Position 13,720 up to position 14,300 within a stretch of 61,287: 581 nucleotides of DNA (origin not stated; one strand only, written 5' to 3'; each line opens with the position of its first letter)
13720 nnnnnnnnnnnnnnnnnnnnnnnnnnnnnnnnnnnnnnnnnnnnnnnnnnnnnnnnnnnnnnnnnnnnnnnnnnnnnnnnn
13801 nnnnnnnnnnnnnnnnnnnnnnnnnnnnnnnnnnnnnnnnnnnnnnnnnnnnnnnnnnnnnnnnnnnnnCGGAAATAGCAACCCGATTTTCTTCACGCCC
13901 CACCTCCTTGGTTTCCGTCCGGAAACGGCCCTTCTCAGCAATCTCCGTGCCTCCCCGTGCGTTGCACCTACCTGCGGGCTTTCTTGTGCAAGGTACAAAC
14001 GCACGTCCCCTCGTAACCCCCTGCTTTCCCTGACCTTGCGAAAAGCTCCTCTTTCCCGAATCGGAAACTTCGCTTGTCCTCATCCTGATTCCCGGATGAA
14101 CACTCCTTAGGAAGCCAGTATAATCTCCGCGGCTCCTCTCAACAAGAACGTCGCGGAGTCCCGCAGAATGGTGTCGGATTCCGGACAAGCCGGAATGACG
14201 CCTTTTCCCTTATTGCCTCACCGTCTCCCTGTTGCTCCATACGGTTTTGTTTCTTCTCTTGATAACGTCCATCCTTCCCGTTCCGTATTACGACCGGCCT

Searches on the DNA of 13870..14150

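Call 67: search_rna_families(source=window, start=13870, end=14150, threshold=evalue, max_evalue=1)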
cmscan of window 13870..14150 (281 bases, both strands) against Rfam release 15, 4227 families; matches with E-value up to 1: 0.
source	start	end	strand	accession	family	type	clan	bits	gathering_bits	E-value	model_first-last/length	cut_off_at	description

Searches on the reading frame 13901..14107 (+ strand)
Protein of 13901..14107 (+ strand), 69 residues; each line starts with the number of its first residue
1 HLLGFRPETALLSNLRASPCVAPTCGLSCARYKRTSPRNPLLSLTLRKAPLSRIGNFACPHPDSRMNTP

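Call 71: find_homologous_proteins(query=window:13901-14107:+, max_evalue=10)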
Query seq(69 aa): no candidate shares three 5-residue words with the query. No homologue found.
